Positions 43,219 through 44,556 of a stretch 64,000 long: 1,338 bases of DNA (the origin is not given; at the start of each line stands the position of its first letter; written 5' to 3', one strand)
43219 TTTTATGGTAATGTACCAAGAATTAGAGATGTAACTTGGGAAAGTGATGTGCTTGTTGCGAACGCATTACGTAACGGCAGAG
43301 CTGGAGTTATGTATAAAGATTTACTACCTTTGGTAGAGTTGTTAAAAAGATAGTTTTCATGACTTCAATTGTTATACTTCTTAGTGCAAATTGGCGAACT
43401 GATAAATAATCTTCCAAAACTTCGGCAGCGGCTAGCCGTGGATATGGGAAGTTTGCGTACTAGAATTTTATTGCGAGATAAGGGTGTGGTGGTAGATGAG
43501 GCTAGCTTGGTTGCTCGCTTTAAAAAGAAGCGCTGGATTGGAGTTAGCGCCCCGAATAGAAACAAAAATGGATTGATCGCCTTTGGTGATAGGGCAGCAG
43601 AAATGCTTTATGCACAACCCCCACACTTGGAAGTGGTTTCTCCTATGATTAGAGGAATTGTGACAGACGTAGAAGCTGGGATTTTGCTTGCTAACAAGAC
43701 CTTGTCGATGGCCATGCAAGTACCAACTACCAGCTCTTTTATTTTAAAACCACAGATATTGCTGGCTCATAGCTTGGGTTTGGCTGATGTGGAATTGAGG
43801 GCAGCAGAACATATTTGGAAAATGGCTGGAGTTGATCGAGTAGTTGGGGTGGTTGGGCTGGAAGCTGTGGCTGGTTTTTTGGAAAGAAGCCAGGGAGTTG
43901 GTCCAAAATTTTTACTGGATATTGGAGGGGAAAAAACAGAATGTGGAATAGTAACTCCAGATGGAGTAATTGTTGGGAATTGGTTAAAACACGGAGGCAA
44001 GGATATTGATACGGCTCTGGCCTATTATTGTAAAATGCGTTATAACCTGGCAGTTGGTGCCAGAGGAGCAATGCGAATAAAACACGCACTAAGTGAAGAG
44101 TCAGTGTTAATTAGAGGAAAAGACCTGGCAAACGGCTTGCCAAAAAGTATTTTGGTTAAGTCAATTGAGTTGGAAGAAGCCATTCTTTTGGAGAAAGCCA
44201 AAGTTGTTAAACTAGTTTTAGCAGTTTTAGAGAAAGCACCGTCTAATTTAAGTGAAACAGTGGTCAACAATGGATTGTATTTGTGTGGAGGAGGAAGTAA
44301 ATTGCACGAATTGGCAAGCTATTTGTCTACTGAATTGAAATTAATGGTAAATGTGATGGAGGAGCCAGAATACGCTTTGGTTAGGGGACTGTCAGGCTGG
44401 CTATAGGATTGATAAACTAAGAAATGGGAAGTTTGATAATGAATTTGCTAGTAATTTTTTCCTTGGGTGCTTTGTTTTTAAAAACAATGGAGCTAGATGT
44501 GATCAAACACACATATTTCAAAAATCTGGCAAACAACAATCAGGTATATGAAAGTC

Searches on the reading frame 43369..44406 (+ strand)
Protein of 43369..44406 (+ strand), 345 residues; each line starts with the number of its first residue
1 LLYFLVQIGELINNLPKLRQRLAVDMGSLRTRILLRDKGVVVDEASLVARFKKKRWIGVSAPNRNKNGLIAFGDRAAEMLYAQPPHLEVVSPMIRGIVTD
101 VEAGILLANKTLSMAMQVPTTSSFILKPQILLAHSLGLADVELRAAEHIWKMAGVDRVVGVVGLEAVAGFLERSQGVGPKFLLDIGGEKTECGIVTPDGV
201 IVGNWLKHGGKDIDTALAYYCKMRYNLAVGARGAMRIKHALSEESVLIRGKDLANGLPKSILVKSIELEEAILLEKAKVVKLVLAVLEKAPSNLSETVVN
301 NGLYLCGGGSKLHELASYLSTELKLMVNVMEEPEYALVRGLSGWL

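Call 78: search_protein_families(library=pfam, proteins=[window:43369-44406:+], max_evalue=0.001)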
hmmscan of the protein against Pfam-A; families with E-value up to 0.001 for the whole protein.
window:43369-44406:+ (345 aa): 2 families
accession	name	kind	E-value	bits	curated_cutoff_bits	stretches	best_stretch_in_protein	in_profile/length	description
PF06723.19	MreB_Mbl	-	1.1e-54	185.9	27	1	20-341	2-315/327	MreB/Mbl protein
PF14450.12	FtsA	-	0.00034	21.4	31.8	0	182-338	2-125/127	Cell division protein FtsA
